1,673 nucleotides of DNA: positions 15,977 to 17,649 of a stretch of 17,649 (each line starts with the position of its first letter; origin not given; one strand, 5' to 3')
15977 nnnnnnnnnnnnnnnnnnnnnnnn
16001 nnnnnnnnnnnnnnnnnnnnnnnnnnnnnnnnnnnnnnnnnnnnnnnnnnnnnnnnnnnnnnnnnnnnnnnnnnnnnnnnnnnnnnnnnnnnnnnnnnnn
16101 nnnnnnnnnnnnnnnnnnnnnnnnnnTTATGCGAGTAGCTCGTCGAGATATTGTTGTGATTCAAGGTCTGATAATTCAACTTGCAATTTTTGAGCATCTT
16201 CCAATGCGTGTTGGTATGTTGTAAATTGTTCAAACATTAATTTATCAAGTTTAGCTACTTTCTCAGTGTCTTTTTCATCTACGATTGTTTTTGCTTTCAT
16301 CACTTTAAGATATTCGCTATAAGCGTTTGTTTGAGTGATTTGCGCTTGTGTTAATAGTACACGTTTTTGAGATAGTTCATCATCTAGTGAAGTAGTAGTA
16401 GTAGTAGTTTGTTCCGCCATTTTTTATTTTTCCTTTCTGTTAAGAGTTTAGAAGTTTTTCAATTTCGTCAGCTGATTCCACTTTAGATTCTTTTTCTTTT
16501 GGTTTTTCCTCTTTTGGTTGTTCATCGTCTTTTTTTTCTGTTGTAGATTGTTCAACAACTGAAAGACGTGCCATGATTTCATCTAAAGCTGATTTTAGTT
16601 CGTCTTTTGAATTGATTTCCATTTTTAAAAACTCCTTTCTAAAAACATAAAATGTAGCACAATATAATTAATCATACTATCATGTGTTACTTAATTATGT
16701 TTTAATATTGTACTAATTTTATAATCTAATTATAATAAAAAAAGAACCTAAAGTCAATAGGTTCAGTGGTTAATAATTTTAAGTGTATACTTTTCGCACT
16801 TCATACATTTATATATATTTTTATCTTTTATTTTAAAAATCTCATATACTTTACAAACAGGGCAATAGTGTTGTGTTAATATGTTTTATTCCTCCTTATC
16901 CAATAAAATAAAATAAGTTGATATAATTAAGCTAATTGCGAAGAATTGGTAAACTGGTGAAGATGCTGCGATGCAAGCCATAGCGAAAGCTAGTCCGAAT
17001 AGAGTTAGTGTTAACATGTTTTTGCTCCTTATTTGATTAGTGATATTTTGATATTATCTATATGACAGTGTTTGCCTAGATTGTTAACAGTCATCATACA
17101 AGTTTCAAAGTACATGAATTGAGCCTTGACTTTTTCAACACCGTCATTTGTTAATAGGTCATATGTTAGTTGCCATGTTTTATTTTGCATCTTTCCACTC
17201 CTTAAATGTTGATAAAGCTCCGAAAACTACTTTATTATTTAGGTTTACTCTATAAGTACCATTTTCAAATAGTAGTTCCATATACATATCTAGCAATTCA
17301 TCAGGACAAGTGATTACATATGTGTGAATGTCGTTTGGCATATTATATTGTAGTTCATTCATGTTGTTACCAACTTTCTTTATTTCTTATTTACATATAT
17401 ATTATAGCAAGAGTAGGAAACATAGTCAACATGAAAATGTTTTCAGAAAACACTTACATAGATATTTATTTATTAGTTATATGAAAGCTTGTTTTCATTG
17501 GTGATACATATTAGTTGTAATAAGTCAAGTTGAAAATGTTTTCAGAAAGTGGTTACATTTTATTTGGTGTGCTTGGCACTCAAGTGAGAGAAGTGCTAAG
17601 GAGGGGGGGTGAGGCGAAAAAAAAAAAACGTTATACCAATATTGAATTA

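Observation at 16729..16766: Late-operon consensus promoter nested inside the right-early terminator, with the -35 in the hairpin loop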

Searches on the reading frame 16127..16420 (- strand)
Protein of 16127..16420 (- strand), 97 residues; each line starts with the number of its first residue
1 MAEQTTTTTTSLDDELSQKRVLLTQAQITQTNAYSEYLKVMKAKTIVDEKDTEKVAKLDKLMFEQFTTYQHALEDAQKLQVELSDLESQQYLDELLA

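Call 46: search_protein_families(library=phrogs, proteins=[window:16127-16420:-], max_evalue=0.01)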
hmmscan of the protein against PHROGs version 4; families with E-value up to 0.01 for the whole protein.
window:16127-16420:- (97 aa): 0 families

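Call 65: search_protein_families(library=pfam, proteins=[window:16127-16420:-], max_evalue=0.1)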
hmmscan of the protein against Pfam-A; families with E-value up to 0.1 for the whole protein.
window:16127-16420:- (97 aa): 3 families
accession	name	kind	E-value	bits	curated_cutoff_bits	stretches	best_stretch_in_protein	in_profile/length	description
PF21538.2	Med15_M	-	0.023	15.3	24.2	1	27-89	8-71/110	ARC105/Med15 mediator subunit central domain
PF13095.12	FTA2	-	0.028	14.5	30.2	1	29-96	140-207/214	Kinetochore Sim4 complex subunit FTA2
PF08156.18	NOP5NT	-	0.097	13.5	27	0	47-79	28-63/66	NOP5NT (NUC127) domain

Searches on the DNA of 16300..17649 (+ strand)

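Call 9: search_dna_similar(query=window:16300-17649:+, collection=phages, mode=distant, max_rows=30)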
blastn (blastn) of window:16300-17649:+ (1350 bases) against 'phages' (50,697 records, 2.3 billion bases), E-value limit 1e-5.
Records with a match: 2; places in all: 3; records where one place covers at least 80% of the query: 0.
Best place of each record, by identity: 80-90% 2.
By first word of the organism name: Streptococcus 2.
By host as written in the record: Streptococcus equinus KCTC 4834 1; Streptococcus equinus KCCM 13031P 1.
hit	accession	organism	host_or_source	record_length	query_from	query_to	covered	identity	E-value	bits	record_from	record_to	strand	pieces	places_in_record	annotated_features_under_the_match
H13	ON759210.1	Streptococcus phage vB_SbRt-pBovineS21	Streptococcus equinus KCTC 4834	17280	1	1337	76%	81.0%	2e-126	951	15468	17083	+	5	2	hypothetical protein (x6)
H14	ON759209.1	Streptococcus phage vB_SbRt-pBovineB21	Streptococcus equinus KCCM 13031P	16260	2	894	65%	81.6%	5e-165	857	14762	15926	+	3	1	hypothetical protein (x6)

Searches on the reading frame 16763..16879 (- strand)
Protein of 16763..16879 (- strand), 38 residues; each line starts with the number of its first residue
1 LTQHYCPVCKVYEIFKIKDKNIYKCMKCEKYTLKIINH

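Call 46: search_protein_families(library=phrogs, proteins=[window:16763-16879:-], max_evalue=0.01)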
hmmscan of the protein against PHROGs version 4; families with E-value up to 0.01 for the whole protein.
window:16763-16879:- (38 aa): 0 families

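Call 65: search_protein_families(library=pfam, proteins=[window:16763-16879:-], max_evalue=0.1)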
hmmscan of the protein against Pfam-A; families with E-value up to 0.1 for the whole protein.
window:16763-16879:- (38 aa): 3 families
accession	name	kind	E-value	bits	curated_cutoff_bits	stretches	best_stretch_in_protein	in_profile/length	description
PF12760.12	Zn_ribbon_IS1595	-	0.00037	20.9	25.4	1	4-30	19-45/46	Transposase zinc-ribbon domain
PF13465.12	zf-H2C2_2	-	0.038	14.8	40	0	20-32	13-24/26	Zinc-finger double domain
PF17622.8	UL16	-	0.1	12.7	25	1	6-37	93-126/204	Viral unique long protein 16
